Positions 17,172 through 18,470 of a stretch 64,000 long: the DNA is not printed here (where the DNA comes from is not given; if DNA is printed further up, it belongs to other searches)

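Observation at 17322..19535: Three paralogous SPASM/twitch radical SAM enzymes with a W-[DN]-G...CC signature in a sugar, not peptide, context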

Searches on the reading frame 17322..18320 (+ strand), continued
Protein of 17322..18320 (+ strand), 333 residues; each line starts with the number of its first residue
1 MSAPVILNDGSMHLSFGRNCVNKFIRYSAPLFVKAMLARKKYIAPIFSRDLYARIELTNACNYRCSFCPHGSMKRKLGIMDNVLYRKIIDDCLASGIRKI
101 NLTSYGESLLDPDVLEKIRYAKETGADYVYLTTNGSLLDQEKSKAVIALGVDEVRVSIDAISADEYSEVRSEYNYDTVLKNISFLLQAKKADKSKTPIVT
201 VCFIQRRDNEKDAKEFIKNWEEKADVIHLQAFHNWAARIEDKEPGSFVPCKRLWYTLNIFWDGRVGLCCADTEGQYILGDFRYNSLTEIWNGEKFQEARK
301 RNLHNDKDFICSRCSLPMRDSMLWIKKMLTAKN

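Call 39: predict_structure(alignment_id=A2)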
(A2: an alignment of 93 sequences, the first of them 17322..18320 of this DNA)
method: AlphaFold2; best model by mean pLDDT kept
length: 333 residues; sequences in the alignment: 93
mean_pLDDT: 91.5   pTM: 0.90
mean pLDDT of the five models: 91.5, 90.9, 90.0, 89.7, 88.7
residues with pLDDT >= 90: 251; 70-90: 63; 50-70: 15; < 50: 4
segments of 3 or more residues with pLDDT < 50: 10-13
pLDDT, mean of each block of 10 residues (from residue 1): 80 59 82 92 79 97 93 96 99 97 97 99 98 97 98 97 93 89 98 98 93 96 97 83 75 95 97 96 97 96 94 85 83 68
secondary structure, 60 per line:
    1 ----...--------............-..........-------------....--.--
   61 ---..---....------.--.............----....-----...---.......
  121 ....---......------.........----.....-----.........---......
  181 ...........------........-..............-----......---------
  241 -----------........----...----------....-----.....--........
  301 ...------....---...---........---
elements in order: E5-7 H16-27 H29-38 E52-55 H69-72 H82-94 E99-102 H114-124 E128-133 H140-148 E153-157 H163-169 H175-191 E198-205 H207-220 E226-231 H252-255 E256-259 E264-266 E277-280 H286-290 H293-303 H310-313 H323-330

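Call 40: search_protein_representatives(alignment_id=A2)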
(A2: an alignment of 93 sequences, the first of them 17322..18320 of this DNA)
Query: 93 sequences, 314 profile positions. Proteins with E-value up to 0.001 (for the whole library): 158775; up to 1e-10: 81927; up to 1e-30: 17885. The best 150 are listed.
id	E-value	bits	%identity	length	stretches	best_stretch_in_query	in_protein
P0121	8.6e-114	396.2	-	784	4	28-204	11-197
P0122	5.7e-107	373.8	-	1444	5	26-284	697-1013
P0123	6.7e-107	373.5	-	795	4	26-198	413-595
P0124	7.2e-105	366.9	-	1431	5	24-303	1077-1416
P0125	1.2e-103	362.8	-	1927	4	19-285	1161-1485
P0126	1.6e-102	359.1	-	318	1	20-306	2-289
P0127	2.0e-102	358.9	-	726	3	28-306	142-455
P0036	4.0e-102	357.9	-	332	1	7-306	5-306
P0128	6.3e-102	357.2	-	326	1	8-305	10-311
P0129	5.6e-101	354.1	-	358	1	6-296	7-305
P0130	2.8e-99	348.5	-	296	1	23-307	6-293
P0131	2.9e-99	348.5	-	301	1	15-300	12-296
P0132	1.0e-98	346.7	-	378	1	14-304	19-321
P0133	1.5e-98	346.1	-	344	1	6-298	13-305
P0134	2.5e-98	345.4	-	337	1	14-306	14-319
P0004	2.0e-96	339.1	-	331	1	15-303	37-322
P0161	3.3e-94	331.8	-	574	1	8-306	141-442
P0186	3.1e-92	325.3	-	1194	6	25-219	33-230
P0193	1.6e-91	323.0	-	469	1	8-301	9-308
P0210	1.3e-90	320.0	-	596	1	7-306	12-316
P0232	9.3e-90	317.2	-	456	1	16-303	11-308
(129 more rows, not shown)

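Call 42: search_protein_families(library=pfam, proteins=[P0121, P0122, P0124, P0125, P0127, P0161, P0186, P0210, P0193, P0232], max_evalue=0.0001)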
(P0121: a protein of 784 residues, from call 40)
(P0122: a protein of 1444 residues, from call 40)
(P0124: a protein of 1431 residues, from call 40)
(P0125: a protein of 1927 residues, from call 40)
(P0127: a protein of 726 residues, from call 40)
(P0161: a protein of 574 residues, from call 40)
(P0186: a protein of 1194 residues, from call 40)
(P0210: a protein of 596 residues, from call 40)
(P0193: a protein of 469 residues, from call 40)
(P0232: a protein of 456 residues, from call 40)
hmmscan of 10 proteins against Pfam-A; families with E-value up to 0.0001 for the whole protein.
P0121 (784 aa): 2 families
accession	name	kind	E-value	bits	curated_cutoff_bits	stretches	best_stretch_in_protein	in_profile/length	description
PF04055.27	Radical_SAM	-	3.1e-24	86.5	29.5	2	16-157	3-139/166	Radical SAM superfamily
PF13186.11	SPASM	-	2e-23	82.9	21.5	2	276-342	1-66/67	Iron-sulfur cluster-binding domain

P0122 (1444 aa): 3 families
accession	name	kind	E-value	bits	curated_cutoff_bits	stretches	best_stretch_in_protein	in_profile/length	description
PF04055.27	Radical_SAM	-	1.1e-55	188.7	29.5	3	704-874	3-166/166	Radical SAM superfamily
PF13186.11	SPASM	-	2.3e-37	127.6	21.5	3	387-457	1-67/67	Iron-sulfur cluster-binding domain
PF13353.11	Fer4_12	-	1e-10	42.5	22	0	707-803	14-110/137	4Fe-4S single cluster domain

P0124 (1431 aa): 3 families
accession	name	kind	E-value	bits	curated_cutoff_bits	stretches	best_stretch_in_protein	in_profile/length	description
PF04055.27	Radical_SAM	-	1.1e-48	166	29.5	3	676-818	3-139/166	Radical SAM superfamily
PF13186.11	SPASM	-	6.1e-33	113.4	21.5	3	383-434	1-57/67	Iron-sulfur cluster-binding domain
PF13353.11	Fer4_12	-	3.8e-10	40.6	22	0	34-117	13-90/137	4Fe-4S single cluster domain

P0125 (1927 aa): 4 families
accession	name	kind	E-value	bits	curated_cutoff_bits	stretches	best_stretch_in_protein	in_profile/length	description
PF04055.27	Radical_SAM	-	1.7e-64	217.4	29.5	4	1175-1345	3-166/166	Radical SAM superfamily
PF13186.11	SPASM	-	5e-34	116.8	21.5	3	871-923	1-56/67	Iron-sulfur cluster-binding domain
PF02310.24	B12-binding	-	4.7e-09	36.6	32.1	1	38-138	19-120/121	B12 binding domain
PF13353.11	Fer4_12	-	2e-08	35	22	0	525-607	13-90/137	4Fe-4S single cluster domain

P0127 (726 aa): 2 families
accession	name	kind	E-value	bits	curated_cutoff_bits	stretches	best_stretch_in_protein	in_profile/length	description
PF04055.27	Radical_SAM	-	3.8e-34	118.7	29.5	2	497-665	4-164/166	Radical SAM superfamily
PF13186.11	SPASM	-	5.1e-19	68.8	21.5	2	379-445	1-67/67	Iron-sulfur cluster-binding domain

P0161 (574 aa): 4 families
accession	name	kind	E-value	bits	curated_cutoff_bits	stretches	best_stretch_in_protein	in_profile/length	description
PF04055.27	Radical_SAM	-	8.2e-22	78.6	29.5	1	164-297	1-142/166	Radical SAM superfamily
PF13186.11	SPASM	-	3.6e-19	69.2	21.5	1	365-431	1-66/67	Iron-sulfur cluster-binding domain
PF14602.12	Hexapep_2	-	2.8e-11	43.4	27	1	49-83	2-34/34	Hexapeptide repeat of succinyl-transferase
PF00132.30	Hexapep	-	5.6e-11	42.1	27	1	49-83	2-36/36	Bacterial transferase hexapeptide (six repeats)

P0186 (1194 aa): 3 families
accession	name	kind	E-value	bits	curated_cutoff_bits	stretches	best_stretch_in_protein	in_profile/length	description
PF04055.27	Radical_SAM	-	8.9e-37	127.3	29.5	3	39-205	1-165/166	Radical SAM superfamily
PF13186.11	SPASM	-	1.7e-16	60.7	21.5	1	304-373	2-66/67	Iron-sulfur cluster-binding domain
PF13353.11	Fer4_12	-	1.1e-07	32.6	22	0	490-599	15-124/137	4Fe-4S single cluster domain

P0210 (596 aa): 2 families
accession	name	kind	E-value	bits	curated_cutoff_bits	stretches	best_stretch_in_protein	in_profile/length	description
PF04055.27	Radical_SAM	-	8.4e-16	59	29.5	1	38-169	1-139/166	Radical SAM superfamily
PF13186.11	SPASM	-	2e-14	54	21.5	1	239-305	1-66/67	Iron-sulfur cluster-binding domain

P0193 (469 aa): 2 families
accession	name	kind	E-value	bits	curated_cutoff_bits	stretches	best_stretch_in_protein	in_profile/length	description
PF13186.11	SPASM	-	3.8e-17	62.8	21.5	1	236-303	1-67/67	Iron-sulfur cluster-binding domain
PF04055.27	Radical_SAM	-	3.6e-13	50.4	29.5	1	32-160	1-136/166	Radical SAM superfamily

P0232 (456 aa): 2 families
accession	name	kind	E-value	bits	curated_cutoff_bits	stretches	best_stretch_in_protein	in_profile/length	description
PF04055.27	Radical_SAM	-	6e-16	59.5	29.5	1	26-189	1-163/166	Radical SAM superfamily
PF13186.11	SPASM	-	1.6e-14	54.3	21.5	1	234-300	1-66/67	Iron-sulfur cluster-binding domain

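Call 50: fold_search(model_id=the predicted structure, library=pdb)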
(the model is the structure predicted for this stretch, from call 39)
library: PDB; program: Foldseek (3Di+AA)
matches with E <= 10: 1644; with E <= 0.001: 135
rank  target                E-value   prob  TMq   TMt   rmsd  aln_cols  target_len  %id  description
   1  4m7t                  1.1e-13  1.00  0.58  0.77   5.7       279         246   17  Crystal structure of BtrN in complex with AdoMet and 2-DOIA (released 2013-10-02)
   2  8hzv_D                3.6e-10  1.00  0.54  0.40   8.0       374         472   16  The crystal structure of a Radical SAM Enzyme DesII (released 2024-07-10)
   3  7vob                  3.8e-10  1.00  0.58  0.59   5.3       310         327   16  The crystal structure of a Radical SAM Enzyme BlsE involved in the Biosynthesis of Blasticidin S (released 2022-05-04)
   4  8hzv_B                4.8e-10  1.00  0.54  0.40   7.0       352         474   16  The crystal structure of a Radical SAM Enzyme DesII (released 2024-07-10)
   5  4k37_A                5.4e-10  1.00  0.58  0.54   8.3       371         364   13  Native anSMEcpe with bound AdoMet (released 2013-05-08)
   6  4k36_A                6.0e-10  1.00  0.59  0.52   8.4       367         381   14  His6 tagged anSMEcpe with bound AdoMet (released 2013-05-08)
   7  4k38_A                1.1e-09  1.00  0.60  0.55   8.2       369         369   13  Native anSMEcpe with bound AdoMet and Kp18Cys peptide (released 2013-05-08)
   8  5why_A                1.1e-09  1.00  0.57  0.46  10.5       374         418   15  Structural Insights into Thioether Bond Formation in the Biosynthesis of Sactipeptides (released 2017-07-26)
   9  4k37_B                1.3e-09  1.00  0.60  0.55   7.8       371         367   13  Native anSMEcpe with bound AdoMet (released 2013-05-08)
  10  8hzy_A                1.5e-09  1.00  0.55  0.42   8.5       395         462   15  The crystal structure of a Radical SAM Enzyme DesII (released 2024-07-10)
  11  5why_B                1.6e-09  1.00  0.58  0.47   9.2       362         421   16  Structural Insights into Thioether Bond Formation in the Biosynthesis of Sactipeptides (released 2017-07-26)
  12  8hzv_A                2.6e-09  1.00  0.55  0.40   7.2       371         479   16  The crystal structure of a Radical SAM Enzyme DesII (released 2024-07-10)
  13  5v1t_A                2.9e-09  1.00  0.64  0.50   5.9       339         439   13  Crystal structure of Streptococcus suis SuiB bound to precursor peptide SuiA (released 2017-08-30)
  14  4m7s                  3.1e-09  1.00  0.49  0.75   5.8       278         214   18  Crystal structure of SeMet BtrN in an OPEN conformation (released 2013-10-02)
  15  5v1s_B                3.5e-09  1.00  0.53  0.42   8.5       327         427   14  Crystal structure of Streptococcus suis SuiB bound to S-adenosylmethionine (released 2017-08-30)
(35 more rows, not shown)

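Call 51: search_protein_families(library=pfam, proteins=[L023:6224-7147:+, L023:7111-8985:+, L023:8993-9955:+, L023:14153-16081:+, L023:1822-3555:+, L023:3438-6029:+, L023:15858-17297:+], max_evalue=0.001)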
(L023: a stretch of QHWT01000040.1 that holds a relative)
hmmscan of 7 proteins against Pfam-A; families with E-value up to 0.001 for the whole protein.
L023:6224-7147:+ (308 aa): 1 family
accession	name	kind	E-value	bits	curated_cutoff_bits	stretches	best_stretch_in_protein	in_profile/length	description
PF01075.23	Glyco_transf_9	-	2.2e-36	125.9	22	1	34-266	6-238/247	Glycosyltransferase family 9 (heptosyltransferase)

L023:7111-8985:+ (625 aa): 2 families
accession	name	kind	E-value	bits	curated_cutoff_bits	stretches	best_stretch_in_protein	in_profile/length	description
PF20471.4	DUF6716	-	8.5e-07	28.7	27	1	490-539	236-283/342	Putative glycosyltransferase (DUF6716)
PF05159.20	Capsule_synth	-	2.8e-06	27.5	20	1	466-542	178-264/310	Capsule polysaccharide biosynthesis protein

L023:8993-9955:+ (321 aa): 6 families
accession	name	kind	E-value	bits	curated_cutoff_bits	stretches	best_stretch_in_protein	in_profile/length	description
PF16363.11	GDP_Man_Dehyd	-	3.5e-59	201.4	27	1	5-312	1-330/332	GDP-mannose 4,6 dehydratase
PF01370.27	Epimerase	-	3.8e-58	197.2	20.9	1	4-245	1-240/240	NAD dependent epimerase/dehydratase family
PF02719.21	Polysacc_synt_2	-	1.4e-18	67.5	20.2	2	4-118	1-127/293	Polysaccharide biosynthesis protein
PF01073.25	3Beta_HSD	-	2.5e-17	63.3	22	1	5-230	1-227/280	3-beta hydroxysteroid dehydrogenase/isomerase family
PF07993.18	NAD_binding_4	-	1.7e-15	57.3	20.1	1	64-189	82-216/258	Male sterility protein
PF04321.23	RmlD_sub_bind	-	4.8e-12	46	27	1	2-270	1-239/287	RmlD substrate binding domain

L023:14153-16081:+ (643 aa): 1 family
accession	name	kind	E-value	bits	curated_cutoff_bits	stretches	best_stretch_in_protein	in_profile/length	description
PF02366.24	PMT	-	3.6e-06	27.2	22.7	1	145-216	80-152/245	Dolichyl-phosphate-mannose-protein mannosyltransferase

L023:1822-3555:+ (578 aa): 1 family
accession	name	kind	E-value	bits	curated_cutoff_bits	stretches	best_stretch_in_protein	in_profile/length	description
PF03062.24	MBOAT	-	9e-24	84.8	27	1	226-420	80-294/337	MBOAT, membrane-bound O-acyltransferase family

L023:3438-6029:+ (864 aa): 1 family
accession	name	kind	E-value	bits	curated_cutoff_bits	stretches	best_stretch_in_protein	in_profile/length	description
PF13231.12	PMT_2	-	6.1e-06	27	26.1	1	246-379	20-151/160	Dolichyl-phosphate-mannose-protein mannosyltransferase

L023:15858-17297:+ (480 aa): 3 families
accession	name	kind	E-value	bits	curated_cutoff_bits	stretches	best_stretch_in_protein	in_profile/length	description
PF04055.27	Radical_SAM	-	2.4e-17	64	29.5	1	129-293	3-164/166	Radical SAM superfamily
PF13186.11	SPASM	-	3.6e-11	43.6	21.5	1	389-450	1-66/67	Iron-sulfur cluster-binding domain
PF13353.11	Fer4_12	-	2.1e-06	28.5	22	1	132-244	14-123/137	4Fe-4S single cluster domain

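Call 69: search_solved_structures(query=A2, max_evalue=0.001, show_alignments=1)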
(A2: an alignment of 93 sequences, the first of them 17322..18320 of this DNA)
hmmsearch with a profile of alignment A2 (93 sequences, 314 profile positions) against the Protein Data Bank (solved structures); distinct sequences matched with E-value up to 0.001: 40.
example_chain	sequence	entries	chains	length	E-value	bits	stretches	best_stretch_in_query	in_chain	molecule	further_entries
4m7t_A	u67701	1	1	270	3.8e-35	124.6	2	209-302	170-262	BtrN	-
4m7s_A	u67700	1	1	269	5.2e-35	124.2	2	209-304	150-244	BtrN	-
6efn_A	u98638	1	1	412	4.7e-19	71.8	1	21-274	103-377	Sporulation killing factor maturation protein SkfB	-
2fb2_A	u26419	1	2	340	7.8e-17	64.5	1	27-213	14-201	Molybdenum cofactor biosynthesis protein A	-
1tv7_A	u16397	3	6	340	2e-16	63.1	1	27-213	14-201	Molybdenum cofactor biosynthesis protein A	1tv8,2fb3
7tol_A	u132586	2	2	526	2.9e-16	62.6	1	29-204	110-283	glycerol dibiphytanyl glycerol tetraether - macrocyclic archaeol synthase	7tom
5wgg_A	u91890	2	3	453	3.8e-15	58.9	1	21-262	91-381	Radical SAM domain protein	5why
7vob_C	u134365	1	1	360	2.4e-14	56.3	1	26-152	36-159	Cytosylglucuronate decarboxylase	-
7voc_C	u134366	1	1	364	2.4e-14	56.3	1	26-152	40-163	Cytosylglucuronate decarboxylase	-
6c8v_A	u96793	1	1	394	2.8e-14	56.1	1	24-300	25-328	Coenzyme PQQ synthesis protein E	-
8hzv_A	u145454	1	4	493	7.1e-14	54.8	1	20-199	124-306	Radical S-Adenosyl-L-methionine Enzyme DesII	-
8hzy_A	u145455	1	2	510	7.6e-14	54.6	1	20-199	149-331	DesII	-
8wm2_A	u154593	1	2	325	4.9e-13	52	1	16-135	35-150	Fe-S radical SAM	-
9dfu_A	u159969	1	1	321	2.4e-10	43.2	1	22-212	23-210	Radical SAM core domain-containing protein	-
7n7i_A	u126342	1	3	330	3.3e-10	42.7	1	20-181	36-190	Viperin-like enzyme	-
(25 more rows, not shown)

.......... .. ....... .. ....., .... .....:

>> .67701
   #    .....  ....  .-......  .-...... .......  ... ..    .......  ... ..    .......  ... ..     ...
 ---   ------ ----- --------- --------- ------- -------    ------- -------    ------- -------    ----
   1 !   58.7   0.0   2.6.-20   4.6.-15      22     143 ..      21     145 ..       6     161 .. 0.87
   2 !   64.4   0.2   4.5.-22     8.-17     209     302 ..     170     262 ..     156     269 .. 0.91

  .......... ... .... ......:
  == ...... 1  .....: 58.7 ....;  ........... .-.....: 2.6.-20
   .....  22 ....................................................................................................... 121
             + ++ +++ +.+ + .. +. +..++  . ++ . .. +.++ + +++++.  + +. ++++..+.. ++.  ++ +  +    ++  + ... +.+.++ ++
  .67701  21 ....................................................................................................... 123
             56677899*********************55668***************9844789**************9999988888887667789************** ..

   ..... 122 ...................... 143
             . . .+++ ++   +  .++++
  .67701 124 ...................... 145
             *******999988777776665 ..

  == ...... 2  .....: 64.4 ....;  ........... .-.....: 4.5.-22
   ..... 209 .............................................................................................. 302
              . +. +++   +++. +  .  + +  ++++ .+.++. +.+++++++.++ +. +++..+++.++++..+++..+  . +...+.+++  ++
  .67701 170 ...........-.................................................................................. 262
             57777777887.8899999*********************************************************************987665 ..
